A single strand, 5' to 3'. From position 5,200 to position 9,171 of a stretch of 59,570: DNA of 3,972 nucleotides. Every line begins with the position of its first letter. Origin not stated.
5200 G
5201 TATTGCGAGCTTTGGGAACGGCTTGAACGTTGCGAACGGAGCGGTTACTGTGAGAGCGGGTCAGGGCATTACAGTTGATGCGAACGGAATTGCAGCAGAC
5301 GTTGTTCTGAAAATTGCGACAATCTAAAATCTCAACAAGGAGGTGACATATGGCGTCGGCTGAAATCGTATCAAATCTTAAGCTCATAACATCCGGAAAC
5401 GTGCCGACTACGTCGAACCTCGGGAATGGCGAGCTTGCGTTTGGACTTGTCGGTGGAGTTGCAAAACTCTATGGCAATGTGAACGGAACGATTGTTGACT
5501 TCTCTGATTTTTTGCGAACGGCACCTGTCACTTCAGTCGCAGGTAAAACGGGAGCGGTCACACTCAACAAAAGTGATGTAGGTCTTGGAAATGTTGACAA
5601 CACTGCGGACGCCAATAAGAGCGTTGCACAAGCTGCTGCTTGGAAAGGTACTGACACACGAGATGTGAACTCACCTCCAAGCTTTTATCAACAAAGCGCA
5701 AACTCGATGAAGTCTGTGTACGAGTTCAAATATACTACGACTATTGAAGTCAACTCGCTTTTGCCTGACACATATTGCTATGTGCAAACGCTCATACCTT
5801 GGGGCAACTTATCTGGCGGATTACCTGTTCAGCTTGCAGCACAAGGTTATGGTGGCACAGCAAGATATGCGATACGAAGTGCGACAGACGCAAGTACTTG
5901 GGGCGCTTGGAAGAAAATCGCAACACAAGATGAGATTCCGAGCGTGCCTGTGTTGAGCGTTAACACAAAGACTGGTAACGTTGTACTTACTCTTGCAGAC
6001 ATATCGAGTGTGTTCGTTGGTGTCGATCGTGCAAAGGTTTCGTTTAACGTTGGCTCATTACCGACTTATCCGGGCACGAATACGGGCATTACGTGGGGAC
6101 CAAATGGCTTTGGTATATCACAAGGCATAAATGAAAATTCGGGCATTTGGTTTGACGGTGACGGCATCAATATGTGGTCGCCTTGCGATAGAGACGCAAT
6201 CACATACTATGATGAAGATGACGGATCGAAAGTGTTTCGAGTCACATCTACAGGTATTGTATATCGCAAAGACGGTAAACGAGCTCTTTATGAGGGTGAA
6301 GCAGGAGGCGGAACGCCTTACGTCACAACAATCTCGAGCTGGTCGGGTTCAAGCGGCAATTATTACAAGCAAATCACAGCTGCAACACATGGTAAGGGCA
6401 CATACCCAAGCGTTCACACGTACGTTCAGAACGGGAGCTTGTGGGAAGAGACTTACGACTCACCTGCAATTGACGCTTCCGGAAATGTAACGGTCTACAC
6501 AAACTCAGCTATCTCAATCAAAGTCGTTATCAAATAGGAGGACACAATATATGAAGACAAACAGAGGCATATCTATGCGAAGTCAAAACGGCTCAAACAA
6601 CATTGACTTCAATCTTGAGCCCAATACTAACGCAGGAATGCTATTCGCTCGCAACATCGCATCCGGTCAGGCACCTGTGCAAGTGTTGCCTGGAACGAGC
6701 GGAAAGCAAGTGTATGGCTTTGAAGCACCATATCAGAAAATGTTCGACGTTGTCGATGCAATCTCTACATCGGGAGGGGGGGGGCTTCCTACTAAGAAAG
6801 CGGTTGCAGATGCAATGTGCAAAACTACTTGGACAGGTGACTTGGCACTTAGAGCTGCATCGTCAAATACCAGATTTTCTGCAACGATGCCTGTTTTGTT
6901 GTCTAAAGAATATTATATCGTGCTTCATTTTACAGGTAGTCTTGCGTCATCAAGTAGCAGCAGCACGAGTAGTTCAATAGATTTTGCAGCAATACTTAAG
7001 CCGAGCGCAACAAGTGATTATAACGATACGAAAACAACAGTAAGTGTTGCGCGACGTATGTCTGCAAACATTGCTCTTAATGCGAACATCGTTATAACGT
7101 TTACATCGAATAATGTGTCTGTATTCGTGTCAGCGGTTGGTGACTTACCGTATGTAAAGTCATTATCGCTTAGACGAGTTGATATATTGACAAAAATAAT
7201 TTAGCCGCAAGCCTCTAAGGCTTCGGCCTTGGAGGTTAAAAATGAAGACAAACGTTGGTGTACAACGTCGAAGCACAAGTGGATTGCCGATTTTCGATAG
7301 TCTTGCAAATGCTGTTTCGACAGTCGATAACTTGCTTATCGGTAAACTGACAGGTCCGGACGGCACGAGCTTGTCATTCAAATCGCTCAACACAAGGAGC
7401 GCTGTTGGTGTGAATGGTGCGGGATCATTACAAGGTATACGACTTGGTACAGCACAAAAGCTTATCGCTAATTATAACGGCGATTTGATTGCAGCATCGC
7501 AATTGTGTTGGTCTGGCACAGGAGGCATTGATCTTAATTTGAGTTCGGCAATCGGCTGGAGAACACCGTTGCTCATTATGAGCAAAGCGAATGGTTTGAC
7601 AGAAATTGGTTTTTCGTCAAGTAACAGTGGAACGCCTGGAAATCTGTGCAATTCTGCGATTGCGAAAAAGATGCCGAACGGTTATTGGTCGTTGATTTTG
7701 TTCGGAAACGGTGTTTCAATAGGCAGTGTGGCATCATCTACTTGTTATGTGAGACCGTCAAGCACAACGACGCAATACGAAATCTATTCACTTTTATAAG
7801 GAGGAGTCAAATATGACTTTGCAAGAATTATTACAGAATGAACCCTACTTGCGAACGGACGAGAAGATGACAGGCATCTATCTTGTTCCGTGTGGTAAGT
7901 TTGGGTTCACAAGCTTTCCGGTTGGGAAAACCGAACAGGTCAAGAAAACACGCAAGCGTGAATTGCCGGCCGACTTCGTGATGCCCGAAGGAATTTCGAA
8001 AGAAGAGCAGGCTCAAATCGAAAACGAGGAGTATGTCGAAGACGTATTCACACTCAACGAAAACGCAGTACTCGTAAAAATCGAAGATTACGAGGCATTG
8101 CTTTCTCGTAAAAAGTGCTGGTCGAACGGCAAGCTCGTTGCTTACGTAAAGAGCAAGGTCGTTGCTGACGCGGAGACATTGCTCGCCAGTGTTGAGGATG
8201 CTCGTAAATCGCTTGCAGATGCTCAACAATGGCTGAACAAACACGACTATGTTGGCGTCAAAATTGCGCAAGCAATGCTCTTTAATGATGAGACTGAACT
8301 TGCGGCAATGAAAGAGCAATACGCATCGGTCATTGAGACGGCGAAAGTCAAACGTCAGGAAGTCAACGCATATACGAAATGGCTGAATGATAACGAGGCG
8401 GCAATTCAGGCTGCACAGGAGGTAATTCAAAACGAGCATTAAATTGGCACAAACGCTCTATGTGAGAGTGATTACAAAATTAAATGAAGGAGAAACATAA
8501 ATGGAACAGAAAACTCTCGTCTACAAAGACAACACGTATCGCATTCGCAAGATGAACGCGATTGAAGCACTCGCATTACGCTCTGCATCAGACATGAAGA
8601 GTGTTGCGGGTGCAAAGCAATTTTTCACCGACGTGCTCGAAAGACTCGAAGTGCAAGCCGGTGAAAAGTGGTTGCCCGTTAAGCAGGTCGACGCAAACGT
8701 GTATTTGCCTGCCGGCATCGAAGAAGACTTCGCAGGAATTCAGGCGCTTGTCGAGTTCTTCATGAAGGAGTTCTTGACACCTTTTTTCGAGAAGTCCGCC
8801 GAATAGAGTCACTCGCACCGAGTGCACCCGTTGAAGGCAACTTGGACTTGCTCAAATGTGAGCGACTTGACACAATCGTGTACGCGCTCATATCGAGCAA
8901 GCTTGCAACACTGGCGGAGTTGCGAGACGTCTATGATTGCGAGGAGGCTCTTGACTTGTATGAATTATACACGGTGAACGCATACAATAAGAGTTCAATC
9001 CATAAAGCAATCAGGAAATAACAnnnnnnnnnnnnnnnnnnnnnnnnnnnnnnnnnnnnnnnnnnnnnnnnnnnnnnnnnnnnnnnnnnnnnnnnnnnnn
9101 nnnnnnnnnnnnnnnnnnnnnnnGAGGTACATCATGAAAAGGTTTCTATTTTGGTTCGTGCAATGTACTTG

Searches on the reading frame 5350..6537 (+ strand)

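Call 10: search_protein_families(library=pfam, proteins=[window:5350-6537:+])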
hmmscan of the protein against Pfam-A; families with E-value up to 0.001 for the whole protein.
window:5350-6537:+ (395 aa): 0 families

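Call 68: search_protein_families(library=phrogs, proteins=[window:5350-6537:+], max_evalue=0.001)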
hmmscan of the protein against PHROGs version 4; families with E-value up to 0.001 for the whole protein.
window:5350-6537:+ (395 aa): 16 families
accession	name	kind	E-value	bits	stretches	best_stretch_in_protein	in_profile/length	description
phrog_2952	-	tail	9.7e-13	48.9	1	57-99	173-215/488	minor tail protein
phrog_13892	-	tail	1.3e-12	48.5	1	20-99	517-592/676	minor tail protein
phrog_5207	-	unknown function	8.8e-12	45.3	1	42-96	439-493/689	-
phrog_35419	-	tail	9.8e-09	35.9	1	58-96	58-96/414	tail fiber protein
phrog_8780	-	tail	3e-08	33.3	1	57-97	411-451/755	minor tail protein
phrog_23595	-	tail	1.4e-07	31.8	1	58-97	330-369/440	minor tail protein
phrog_24819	-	unknown function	5.7e-07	29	1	60-95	55-90/823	-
phrog_30593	-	unknown function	1.3e-06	28.8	1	59-96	91-129/322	-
phrog_38707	-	unknown function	4e-06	26.7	1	62-95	394-427/675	-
phrog_8078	-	head and packaging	7.6e-06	25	1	51-96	437-483/1392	virion structural protein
phrog_10468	-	head and packaging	8.7e-06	25.9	1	310-394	215-302/384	virion structural protein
phrog_24919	-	tail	2.7e-05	24.2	1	60-96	102-138/402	tail fiber protein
phrog_2824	-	head and packaging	5e-05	22.4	0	175-221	840-882/1151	virion structural protein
phrog_22125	-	unknown function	0.00016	22.7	0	48-80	28-61/105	-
phrog_17509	-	unknown function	0.00032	21.3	0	57-94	141-179/281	-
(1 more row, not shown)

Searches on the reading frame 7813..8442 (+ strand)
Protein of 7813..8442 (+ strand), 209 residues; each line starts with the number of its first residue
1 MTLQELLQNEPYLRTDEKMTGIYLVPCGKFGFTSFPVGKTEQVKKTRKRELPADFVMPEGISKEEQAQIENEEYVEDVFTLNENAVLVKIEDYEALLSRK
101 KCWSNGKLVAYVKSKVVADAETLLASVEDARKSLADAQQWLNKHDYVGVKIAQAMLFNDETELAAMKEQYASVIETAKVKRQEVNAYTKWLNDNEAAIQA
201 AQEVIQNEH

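Call 68: search_protein_families(library=phrogs, proteins=[window:7813-8442:+], max_evalue=0.001)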
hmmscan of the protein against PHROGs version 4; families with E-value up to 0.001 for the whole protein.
window:7813-8442:+ (209 aa): 1 family
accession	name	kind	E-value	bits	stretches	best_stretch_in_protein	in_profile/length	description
phrog_13592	-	unknown function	0.00036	21.8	0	113-145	3-36/82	-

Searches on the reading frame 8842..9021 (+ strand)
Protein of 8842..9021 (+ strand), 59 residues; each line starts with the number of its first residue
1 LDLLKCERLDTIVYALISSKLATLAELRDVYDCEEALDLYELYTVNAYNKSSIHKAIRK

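Call 41: search_protein_families(library=phrogs, proteins=[window:8842-9021:+], max_evalue=0.001)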
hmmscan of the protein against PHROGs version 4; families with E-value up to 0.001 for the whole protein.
window:8842-9021:+ (59 aa): 2 families
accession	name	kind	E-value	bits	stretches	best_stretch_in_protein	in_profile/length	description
phrog_3976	-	unknown function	8.6e-11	42.3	1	10-56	15-61/67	-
phrog_31474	-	unknown function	1.6e-06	29.1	1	14-45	2-33/50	-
